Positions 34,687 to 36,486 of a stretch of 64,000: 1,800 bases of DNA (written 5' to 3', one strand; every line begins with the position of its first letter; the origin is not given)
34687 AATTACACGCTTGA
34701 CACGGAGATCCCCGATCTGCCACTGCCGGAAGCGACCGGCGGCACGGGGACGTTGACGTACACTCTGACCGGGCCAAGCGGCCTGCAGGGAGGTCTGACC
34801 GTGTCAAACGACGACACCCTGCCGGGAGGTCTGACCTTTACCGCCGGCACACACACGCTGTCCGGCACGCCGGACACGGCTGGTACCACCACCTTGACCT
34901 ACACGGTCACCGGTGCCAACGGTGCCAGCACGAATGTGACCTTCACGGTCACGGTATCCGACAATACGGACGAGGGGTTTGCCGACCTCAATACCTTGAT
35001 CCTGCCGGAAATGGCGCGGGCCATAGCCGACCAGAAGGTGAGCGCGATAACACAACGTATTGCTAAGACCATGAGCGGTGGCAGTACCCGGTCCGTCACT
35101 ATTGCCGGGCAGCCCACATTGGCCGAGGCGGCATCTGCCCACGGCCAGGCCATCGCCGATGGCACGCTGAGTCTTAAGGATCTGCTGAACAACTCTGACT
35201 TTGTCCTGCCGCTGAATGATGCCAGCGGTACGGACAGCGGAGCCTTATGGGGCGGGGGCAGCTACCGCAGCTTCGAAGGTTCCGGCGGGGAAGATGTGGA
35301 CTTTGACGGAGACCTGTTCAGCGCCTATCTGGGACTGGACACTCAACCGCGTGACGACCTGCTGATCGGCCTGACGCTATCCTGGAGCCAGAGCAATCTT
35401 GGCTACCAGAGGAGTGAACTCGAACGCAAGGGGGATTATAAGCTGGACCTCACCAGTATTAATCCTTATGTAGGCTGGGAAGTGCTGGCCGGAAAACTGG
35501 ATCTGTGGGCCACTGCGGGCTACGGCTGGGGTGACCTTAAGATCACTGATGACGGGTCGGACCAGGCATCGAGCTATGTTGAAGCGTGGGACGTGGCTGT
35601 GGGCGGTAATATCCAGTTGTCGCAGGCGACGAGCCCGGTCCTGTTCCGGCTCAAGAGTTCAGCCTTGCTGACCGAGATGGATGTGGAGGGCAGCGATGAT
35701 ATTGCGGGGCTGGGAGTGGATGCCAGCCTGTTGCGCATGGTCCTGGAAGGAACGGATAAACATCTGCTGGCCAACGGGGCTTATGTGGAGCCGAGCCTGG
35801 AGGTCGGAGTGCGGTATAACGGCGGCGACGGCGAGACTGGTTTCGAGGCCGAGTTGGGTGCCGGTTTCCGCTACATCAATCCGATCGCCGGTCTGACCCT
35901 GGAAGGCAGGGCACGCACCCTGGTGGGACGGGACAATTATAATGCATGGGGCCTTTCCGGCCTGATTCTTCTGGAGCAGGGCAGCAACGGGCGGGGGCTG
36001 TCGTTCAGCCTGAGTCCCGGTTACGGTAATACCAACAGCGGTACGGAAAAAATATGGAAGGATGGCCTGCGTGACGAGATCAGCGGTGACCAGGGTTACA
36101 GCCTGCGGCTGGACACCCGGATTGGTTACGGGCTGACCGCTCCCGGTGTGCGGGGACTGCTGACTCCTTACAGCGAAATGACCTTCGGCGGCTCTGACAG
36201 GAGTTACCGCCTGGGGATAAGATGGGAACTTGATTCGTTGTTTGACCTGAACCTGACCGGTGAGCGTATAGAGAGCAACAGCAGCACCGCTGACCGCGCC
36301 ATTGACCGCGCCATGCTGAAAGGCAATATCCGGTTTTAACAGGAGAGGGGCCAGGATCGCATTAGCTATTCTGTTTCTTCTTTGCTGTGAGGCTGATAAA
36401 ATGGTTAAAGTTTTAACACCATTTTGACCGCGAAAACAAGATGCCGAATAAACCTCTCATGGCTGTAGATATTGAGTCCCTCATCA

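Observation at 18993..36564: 17.2-kb GC-rich single-gene island bracketed by diverged direct copies of the nadC 5' region with a perfect 22-bp core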

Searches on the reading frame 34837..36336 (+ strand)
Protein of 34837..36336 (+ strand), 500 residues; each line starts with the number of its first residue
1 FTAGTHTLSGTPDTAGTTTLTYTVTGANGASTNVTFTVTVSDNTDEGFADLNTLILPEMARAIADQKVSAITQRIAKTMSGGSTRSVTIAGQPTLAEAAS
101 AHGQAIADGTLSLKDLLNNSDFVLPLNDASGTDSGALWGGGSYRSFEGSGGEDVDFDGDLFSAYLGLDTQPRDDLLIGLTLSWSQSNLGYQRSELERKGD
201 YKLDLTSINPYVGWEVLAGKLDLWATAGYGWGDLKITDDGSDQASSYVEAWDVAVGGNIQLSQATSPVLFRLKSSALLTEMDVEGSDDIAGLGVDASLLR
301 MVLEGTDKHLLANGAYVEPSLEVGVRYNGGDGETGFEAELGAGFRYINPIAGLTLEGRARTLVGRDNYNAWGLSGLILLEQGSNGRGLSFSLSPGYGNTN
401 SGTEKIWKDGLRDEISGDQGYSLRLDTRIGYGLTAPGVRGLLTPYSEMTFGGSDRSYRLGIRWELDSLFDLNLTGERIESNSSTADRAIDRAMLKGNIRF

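Call 13: search_protein_families(library=pfam, proteins=[window:34837-36336:+])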
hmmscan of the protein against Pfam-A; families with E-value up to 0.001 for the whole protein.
window:34837-36336:+ (500 aa): 0 families

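Call 30: find_homologous_proteins(query=window:34957-36336:+, max_evalue=0.00001)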
Query window:34957-36336:+ (460 aa): 55 proteins with E <= 0.00001 among 8000 candidates.
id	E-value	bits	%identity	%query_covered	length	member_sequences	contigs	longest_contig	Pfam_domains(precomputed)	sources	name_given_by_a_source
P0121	9.0e-289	976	97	100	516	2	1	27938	PF05345.19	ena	-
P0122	1.3e-187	643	69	98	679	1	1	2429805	PF21027.4,PF22352.3,PF17963.8,PF03797.26,PF02010.22,PF18911.7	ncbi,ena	-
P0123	4.8e-181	621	74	88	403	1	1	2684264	PF03797.26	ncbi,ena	-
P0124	1.5e-158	547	61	98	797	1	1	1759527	PF03797.26,PF05345.19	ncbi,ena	-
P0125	2.6e-156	540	71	79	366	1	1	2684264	PF03797.26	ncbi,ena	-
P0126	5.7e-154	532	57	99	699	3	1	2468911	PF03160.21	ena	-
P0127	8.0e-123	429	51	100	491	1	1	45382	PF03797.26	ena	-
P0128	4.8e-102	361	58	64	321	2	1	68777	-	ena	-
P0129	1.5e-99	353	45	98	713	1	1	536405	PF03797.26,PF05345.19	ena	-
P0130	2.2e-99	352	42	99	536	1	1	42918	PF03797.26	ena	-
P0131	1.1e-98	350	42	100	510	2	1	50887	PF03797.26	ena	-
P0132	5.8e-98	347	42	98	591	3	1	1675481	PF03797.26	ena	-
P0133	1.6e-94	336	41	100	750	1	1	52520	PF03160.21,PF03797.26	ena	-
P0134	9.5e-94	333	43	98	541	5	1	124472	-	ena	-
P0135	5.7e-93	331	42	98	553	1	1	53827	PF03797.26,PF05345.19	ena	-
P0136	7.5e-89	317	52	71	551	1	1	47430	PF03797.26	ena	-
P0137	1.1e-81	294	40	92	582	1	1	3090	PF03797.26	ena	-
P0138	6.5e-80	288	40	92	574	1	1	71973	PF03797.26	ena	-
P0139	2.8e-79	286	38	97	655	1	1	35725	PF03797.26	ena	-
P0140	2.1e-77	280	38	96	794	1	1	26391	PF03797.26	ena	-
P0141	8.1e-75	271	39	98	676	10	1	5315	PF03797.26,PF00041.28,PF16656.12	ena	-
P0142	7.4e-74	268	38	90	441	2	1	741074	PF03797.26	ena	-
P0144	1.8e-72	263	42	86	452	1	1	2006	PF03797.26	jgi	-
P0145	4.1e-71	259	43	75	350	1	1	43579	PF03797.26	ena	-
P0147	5.2e-70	255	36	98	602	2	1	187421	PF00028.24,PF03797.26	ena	-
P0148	7.1e-70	255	37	96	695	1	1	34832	PF03797.26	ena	-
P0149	3.4e-68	249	37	95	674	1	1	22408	PF03797.26,PF25833.1,PF00041.28,PF16656.12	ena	-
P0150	8.5e-68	248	36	98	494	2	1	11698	PF03797.26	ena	-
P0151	1.4e-64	237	36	98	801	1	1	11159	PF17963.8,PF17892.8,PF03797.26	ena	-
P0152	4.6e-64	236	36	86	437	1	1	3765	PF03797.26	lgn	-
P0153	5.3e-64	235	41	84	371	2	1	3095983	PF03797.26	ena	-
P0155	2.4e-60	223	39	79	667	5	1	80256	PF25059.2,PF03797.26,PF00041.28,PF16656.12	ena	-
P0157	1.5e-59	221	39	74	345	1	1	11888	PF03797.26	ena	-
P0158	8.8e-59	218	42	70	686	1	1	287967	PF21027.4,PF22352.3,PF17963.8,PF03797.26,PF02010.22,PF18911.7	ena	-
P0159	1.5e-58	217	40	74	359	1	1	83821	PF03797.26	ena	-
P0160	2.0e-58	217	34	95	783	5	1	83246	PF03797.26,PF05345.19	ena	-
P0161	2.8e-58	216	34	95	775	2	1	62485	PF03797.26,PF05345.19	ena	-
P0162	5.3e-58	216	35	95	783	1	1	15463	PF03797.26,PF05345.19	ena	-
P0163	1.9e-57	214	33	100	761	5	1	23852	PF17766.8,PF03797.26,PF19078.7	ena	-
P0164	8.1e-55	205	32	100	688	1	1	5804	PF03797.26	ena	-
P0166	1.2e-50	191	33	100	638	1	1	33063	PF03160.21,PF03797.26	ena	-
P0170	1.4e-37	148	32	90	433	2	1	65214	PF03797.26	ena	-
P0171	6.9e-37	146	31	98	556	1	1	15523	PF03160.21,PF03797.26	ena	-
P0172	1.2e-32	132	37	42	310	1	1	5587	PF03797.26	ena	-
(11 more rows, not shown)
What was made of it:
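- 19221..36339 (+): Giant autotransporter-like adhesin gene of about 5,706 codons if continuous. It has a signal peptide (19221-19340), about 59 He_PIG repeats of 86-95 aa, and a helix plus beta-barrel (34957-36336) ending in ...GNIRF. Homologues carry PF03797 (call 30).
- On Type Va autotransporter: Most homologues carry PF03797 (call 30).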

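Call 31: find_encoding_contigs(protein=P0121, flank=10000, max_places=4)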
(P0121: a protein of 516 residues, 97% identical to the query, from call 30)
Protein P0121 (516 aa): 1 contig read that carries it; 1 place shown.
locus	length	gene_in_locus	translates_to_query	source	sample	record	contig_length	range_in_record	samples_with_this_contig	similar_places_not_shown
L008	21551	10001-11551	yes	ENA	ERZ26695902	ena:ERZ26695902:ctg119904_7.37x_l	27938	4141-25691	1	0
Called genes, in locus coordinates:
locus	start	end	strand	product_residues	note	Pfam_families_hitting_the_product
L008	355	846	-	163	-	PF18735:HEPN_RiboL-PSP, PF18737:HEPN_MAE_28990 (weak)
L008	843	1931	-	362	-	PF03235:GmrSD_N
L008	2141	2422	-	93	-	PF05016:ParE_toxin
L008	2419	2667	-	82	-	-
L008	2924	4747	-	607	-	PF02310:B12-binding (faint), PF04055:Radical_SAM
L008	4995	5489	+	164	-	-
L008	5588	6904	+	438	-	PF13484:Fer4_16 (faint), PF13237:Fer4_10 (faint), PF14697:Fer4_21 (faint), PF00037:Fer4 (faint), PF12837:Fer4_6 (faint), PF12838:Fer4_7 (weak), PF13187:Fer4_9 (faint)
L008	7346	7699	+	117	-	-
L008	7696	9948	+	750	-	-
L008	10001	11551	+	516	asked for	PF05345:He_PIG (weak)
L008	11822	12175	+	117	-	PF02749:QRPTase_N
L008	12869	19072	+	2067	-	PF05345:He_PIG, PF16403:Bact_surface_Ig-like (faint), PF17963:Big_9 (faint), PF05345:He_PIG, PF16817:DUF5073 (faint), PF02494:HYR (faint), PF17892:Cadherin_5 (faint), PF05345:He_PIG, +1 more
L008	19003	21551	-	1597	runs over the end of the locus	?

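Call 32: find_encoding_contigs(protein=P0122, flank=10000, max_places=4)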
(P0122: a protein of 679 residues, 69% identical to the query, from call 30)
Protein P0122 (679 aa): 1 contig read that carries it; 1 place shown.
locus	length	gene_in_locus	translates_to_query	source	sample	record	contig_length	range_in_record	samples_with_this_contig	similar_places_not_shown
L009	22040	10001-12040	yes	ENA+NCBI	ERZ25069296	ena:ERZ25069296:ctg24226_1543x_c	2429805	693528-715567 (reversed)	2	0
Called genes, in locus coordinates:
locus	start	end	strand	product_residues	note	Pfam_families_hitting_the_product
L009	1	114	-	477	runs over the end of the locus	PF22694:CtpB_N-like, PF00595:PDZ, PF13180:PDZ_2, PF17820:PDZ_6, PF03572:Peptidase_S41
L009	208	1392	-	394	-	PF24568:CC_PcsB (faint), PF01551:Peptidase_M23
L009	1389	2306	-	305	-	PF18075:FtsX_ECD, PF02687:FtsX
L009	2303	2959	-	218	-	PF02463:SMC_N (weak), PF00005:ABC_tran, PF13304:AAA_21 (faint)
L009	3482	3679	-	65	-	-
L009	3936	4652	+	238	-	PF14064:HmuY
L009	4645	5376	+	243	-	PF03781:FGE-sulfatase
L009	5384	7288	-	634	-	PF00575:S1 (weak), PF10150:RNase_E_G, PF20833:RNase_E_G_Thio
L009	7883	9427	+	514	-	PF00162:PGK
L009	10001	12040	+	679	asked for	PF02010:REJ (faint), PF17963:Big_9 (faint), PF18911:PKD_4 (weak), PF22352:K319L-like_PKD (weak), PF21027:Sde0182_C (faint), PF18911:PKD_4 (weak), PF22352:K319L-like_PKD, PF03797:Autotransporter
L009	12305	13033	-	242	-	-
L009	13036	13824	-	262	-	PF03781:FGE-sulfatase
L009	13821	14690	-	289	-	PF02219:MTHFR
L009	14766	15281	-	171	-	PF04471:Mrr_cat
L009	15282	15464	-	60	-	-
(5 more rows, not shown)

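Call 33: find_encoding_contigs(protein=P0123, flank=10000, max_places=4)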
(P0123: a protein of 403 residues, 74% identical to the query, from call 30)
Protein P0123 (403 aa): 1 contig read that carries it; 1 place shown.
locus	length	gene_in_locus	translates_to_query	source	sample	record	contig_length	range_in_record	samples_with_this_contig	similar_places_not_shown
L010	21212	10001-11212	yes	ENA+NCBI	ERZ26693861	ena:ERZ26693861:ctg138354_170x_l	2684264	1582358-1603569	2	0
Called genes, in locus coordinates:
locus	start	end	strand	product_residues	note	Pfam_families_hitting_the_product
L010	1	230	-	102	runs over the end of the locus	PF04480:DUF559, PF18741:MTES_1575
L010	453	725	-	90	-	-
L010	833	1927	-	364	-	PF00365:PFK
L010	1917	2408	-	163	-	PF18693:TRAM_2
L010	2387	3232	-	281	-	PF00919:UPF0004, PF04055:Radical_SAM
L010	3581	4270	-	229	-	PF05494:MlaC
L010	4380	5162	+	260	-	PF07719:TPR_2 (faint), PF21033:RMD1-3, PF13432:TPR_16 (faint), PF16811:TAtT (weak), PF13414:TPR_11, PF14559:TPR_19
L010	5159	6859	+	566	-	PF02463:SMC_N, PF13175:AAA_15, PF13476:AAA_23, PF13555:AAA_29 (weak), PF13304:AAA_21 (faint)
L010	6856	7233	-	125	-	-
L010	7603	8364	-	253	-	PF04480:DUF559, PF10881:DUF2726 (faint), PF18741:MTES_1575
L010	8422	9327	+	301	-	PF22352:K319L-like_PKD, PF05345:He_PIG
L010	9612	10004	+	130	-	PF16403:Bact_surface_Ig-like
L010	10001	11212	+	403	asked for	PF03797:Autotransporter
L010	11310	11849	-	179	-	PF00156:Pribosyltran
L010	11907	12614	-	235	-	PF01476:LysM, PF01551:Peptidase_M23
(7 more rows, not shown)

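Call 47: search_protein_families(library=pfam, proteins=[window:34957-36336:+], max_evalue=0.1)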
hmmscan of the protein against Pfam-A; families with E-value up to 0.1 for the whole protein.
window:34957-36336:+ (460 aa): 2 families
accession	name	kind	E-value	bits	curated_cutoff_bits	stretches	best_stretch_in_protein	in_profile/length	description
PF03797.25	Autotransporter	-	2.6e-08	34.4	26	1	97-219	1-124/255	Autotransporter beta-domain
PF13505.12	OMP_b-brl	-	9.1e-06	26.4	28.7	1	91-223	16-142/175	Outer membrane protein beta-barrel domain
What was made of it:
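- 19221..36339 (+): PF03797, E = 2.6e-8 and 34.4 bits against a cut-off of 26 (call 47).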

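Call 48: find_encoding_contigs(protein=P0129, flank=8000, max_places=2)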
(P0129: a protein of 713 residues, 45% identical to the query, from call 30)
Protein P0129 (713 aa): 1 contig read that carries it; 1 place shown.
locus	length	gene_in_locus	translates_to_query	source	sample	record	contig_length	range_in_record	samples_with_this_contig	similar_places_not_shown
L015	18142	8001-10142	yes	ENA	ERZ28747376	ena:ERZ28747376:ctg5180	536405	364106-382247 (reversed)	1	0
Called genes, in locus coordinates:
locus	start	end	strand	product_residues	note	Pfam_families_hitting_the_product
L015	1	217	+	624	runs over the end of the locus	PF03717:PBP_dimer, PF00905:Transpeptidase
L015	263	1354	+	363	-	PF01098:FTSW_RODA_SPOVE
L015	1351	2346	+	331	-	PF13406:SLT_2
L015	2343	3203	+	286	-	PF03330:DPBB_1, PF05036:SPOR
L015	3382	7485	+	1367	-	PF05345:He_PIG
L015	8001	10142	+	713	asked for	PF05345:He_PIG, PF03797:Autotransporter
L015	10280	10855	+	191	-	PF21948:LplA-B_cat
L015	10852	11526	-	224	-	PF00483:NTP_transferase, PF12804:NTP_transf_3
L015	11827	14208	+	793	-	PF04453:LptD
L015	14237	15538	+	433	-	PF13624:SurA_N_3, PF09312:SurA_N, PF13145:Rotamase_2 (weak), PF13616:Rotamase_3, PF00639:Rotamase, PF13616:Rotamase_3, PF00639:Rotamase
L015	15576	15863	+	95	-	PF04380:BMFP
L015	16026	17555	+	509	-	PF13541:ChlI, PF00158:Sigma54_activat (faint), PF01078:Mg_chelatase, PF00493:MCM (faint), PF07728:AAA_5 (weak), PF13335:Mg_chelatase_C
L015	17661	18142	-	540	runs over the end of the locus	PF01266:DAO, PF16901:DAO_C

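Call 49: find_encoding_contigs(protein=P0132, flank=8000, max_places=2)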
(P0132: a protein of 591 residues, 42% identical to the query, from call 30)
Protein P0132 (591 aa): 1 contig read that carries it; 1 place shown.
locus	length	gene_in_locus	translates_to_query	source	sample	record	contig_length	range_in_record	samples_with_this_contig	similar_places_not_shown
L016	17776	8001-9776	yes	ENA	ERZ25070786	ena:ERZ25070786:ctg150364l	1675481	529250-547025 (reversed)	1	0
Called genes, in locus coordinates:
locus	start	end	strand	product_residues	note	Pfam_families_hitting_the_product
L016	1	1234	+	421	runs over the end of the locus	PF02771:Acyl-CoA_dh_N, PF02770:Acyl-CoA_dh_M, PF00441:Acyl-CoA_dh_1, PF08028:Acyl-CoA_dh_2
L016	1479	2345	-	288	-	PF00248:Aldo_ket_red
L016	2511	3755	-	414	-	PF07690:MFS_1, PF06779:MFS_4 (weak), PF07690:MFS_1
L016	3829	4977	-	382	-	PF00487:FA_desaturase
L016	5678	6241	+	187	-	PF05345:He_PIG (weak), PF13573:SprB (faint)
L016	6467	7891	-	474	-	PF13701:DDE_Tnp_1_4, PF01609:DDE_Tnp_1, PF13546:DDE_5 (weak)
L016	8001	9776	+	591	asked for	PF03797:Autotransporter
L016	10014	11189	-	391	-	PF02515:CoA_transf_3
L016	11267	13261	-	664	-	PF12450:vWF_A, PF00092:VWA, PF13519:VWA_2, PF13768:VWA_3, PF12034:YfbK_C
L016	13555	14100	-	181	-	PF07638:Sigma70_ECF, PF04542:Sigma70_r2, PF08281:Sigma70_r4_2 (weak), PF04545:Sigma70_r4 (weak)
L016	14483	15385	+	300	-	PF05853:BKACE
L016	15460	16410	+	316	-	PF00106:adh_short, PF08659:KR, PF13561:adh_short_C2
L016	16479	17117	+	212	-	PF07978:NIPSNAP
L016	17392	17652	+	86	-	-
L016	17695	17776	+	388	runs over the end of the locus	PF03480:DctP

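Call 50: find_encoding_contigs(protein=P0124, flank=8000, max_places=2)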
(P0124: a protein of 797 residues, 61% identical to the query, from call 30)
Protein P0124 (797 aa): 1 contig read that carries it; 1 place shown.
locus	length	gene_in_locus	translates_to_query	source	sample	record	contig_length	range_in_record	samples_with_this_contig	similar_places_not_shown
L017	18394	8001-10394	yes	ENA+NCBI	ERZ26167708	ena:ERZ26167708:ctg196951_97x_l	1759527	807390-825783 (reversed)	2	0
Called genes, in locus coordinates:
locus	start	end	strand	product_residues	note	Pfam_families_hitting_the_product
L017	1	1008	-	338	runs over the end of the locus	PF13793:Pribosyltran_N, PF00156:Pribosyltran, PF14572:Pribosyl_synth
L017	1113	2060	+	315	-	PF04986:Y2_Tnp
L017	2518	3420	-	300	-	PF00126:HTH_1, PF03466:LysR_substrate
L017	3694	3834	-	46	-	-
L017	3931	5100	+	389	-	PF06253:MTTB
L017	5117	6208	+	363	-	PF01571:GCV_T, PF08669:GCV_T_C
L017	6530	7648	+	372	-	PF13701:DDE_Tnp_1_4, PF01609:DDE_Tnp_1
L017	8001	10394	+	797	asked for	PF05345:He_PIG, PF03797:Autotransporter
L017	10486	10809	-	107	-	PF07798:CCDC90-like (faint)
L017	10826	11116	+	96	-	-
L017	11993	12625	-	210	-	PF07040:DUF1326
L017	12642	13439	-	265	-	PF09948:PpoB2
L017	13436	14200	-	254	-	PF00392:GntR, PF02082:Rrf2 (faint), PF13545:HTH_Crp_2 (weak), PF07729:FCD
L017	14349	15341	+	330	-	PF08240:ADH_N, PF00107:ADH_zinc_N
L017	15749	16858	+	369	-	PF00266:Aminotran_5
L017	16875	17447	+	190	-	PF03602:Cons_hypoth95, PF05175:MTS (weak)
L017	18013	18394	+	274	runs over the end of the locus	PF00106:adh_short, PF13561:adh_short_C2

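Call 78: search_solved_structures(query=A4, max_evalue=0.01)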
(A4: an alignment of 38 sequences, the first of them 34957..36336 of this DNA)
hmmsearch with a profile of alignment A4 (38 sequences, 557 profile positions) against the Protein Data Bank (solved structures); distinct sequences matched with E-value up to 0.01: 0.
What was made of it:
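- On Type Va autotransporter: The profile search against PDB sequences was empty (call 78).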

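Call 79: predict_structure(alignment_id=A4)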
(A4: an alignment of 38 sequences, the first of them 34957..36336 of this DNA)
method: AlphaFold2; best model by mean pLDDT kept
length: 460 residues; sequences in the alignment: 38
mean_pLDDT: 80.4   pTM: 0.75
mean pLDDT of the five models: 80.4, 78.2, 78.1, 77.8, 76.1
residues with pLDDT >= 90: 167; 70-90: 187; 50-70: 74; < 50: 32
segments of 3 or more residues with pLDDT < 50: 1-4, 360-380, 445-450
pLDDT, mean of each block of 10 residues (from residue 1): 60 91 91 88 72 59 57 72 77 82 82 85 95 95 96 89 98 92 97 94 94 95 79 94 91 93 91 94 90 85 91 86 66 82 77 71 40 36 79 76 85 76 77 75 49 60
secondary structure, 60 per line:
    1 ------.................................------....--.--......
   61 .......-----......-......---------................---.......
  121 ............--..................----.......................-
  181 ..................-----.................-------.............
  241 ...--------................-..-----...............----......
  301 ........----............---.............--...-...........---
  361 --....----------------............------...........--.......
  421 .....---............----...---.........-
elements in order: H7-39 E46-49 H55-67 H73-77 E80-85 E95-110 E114-132 E135-152 E157-176 E181-198 E204-220 E228-243 E252-267 E276-290 E295-308 E313-324 E328-340 E347-357 H363-366 E383-394 E401-411 E414-425 E429-440 E451-459
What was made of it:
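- On Type Va autotransporter: The AF2 model (pLDDT 80, pTM 0.75) has a 33-residue helix and then about 18 strands (call 79).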

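Call 81: fold_search(model_id=the predicted structure, library=pdb)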
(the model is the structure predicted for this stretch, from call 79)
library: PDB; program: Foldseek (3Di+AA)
matches with E <= 10: 799; with E <= 0.001: 105
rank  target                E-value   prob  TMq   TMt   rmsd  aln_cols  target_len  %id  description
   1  3kvn_A                3.9e-06  1.00  0.30  0.23  13.2       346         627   15  Crystal structure of the full-length autotransporter EstA from Pseudomonas aeruginosa (released 2010-01-26)
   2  3kvn_X                5.3e-06  1.00  0.30  0.23  13.1       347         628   15  Crystal structure of the full-length autotransporter EstA from Pseudomonas aeruginosa (released 2010-01-26)
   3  3qq2_B                8.4e-06  1.00  0.34  0.56   7.4       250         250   16  Crystal Structure of the Beta Domain of the Bordetella Autotransporter Brka (released 2011-04-13)
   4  3qq2_A                1.2e-05  1.00  0.32  0.53   7.6       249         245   15  Crystal Structure of the Beta Domain of the Bordetella Autotransporter Brka (released 2011-04-13)
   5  6z8q_B                1.6e-05  1.00  0.44  0.34   9.6       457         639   10  Copper transporter OprC (released 2021-06-09)
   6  4rhb_C                4.0e-05  1.00  0.32  0.28  16.0       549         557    9  Crystal structure of the lipopolysaccharide assembly complex LptD-LptE from the Escherichia coli outer membrane (released 2015-08-26)
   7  3qq2_C                4.3e-05  1.00  0.33  0.55   7.3       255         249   16  Crystal Structure of the Beta Domain of the Bordetella Autotransporter Brka (released 2011-04-13)
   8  4n4r_A                4.3e-05  1.00  0.30  0.27  16.6       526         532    8  Structure basis of lipopolysaccharide biogenesis (released 2014-06-25)
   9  4rhb_A                4.5e-05  1.00  0.31  0.28  16.8       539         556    8  Crystal structure of the lipopolysaccharide assembly complex LptD-LptE from the Escherichia coli outer membrane (released 2015-08-26)
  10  6z8y_B                4.7e-05  1.00  0.45  0.34   9.2       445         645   10  Copper transporter OprC (released 2021-06-09)
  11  8the_A                5.3e-05  1.00  0.45  0.31  10.8       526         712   10  Cryo-EM structure of Pseudomonas aeruginosa TonB-dependent transporter PhuR in complex with synthetic antibody and hem (released 2024-01-31)
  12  1xkw                  5.3e-05  1.00  0.33  0.26  12.4       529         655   10  Pyochelin outer membrane receptor FptA from Pseudomonas aeruginosa (released 2005-10-04)
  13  5odw_B                5.8e-05  1.00  0.40  0.28  12.6       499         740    9  Structure of the FpvAI-pyocin S2 complex (released 2017-11-08)
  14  2qom_A                6.5e-05  1.00  0.34  0.55   8.2       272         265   11  The crystal structure of the E.coli EspP autotransporter Beta-domain. (released 2007-11-13)
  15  9fz5_A                7.6e-05  1.00  0.28  0.21  17.0       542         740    9  Cryo-EM structure of LptDE-YedD complex from Escherichia Coli (released 2025-04-09)
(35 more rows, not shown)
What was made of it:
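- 19221..36339 (+): AF2 model and Foldseek hits to EstA, BrkA, EspP, AIDA-I and NalP (calls 79, 81).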
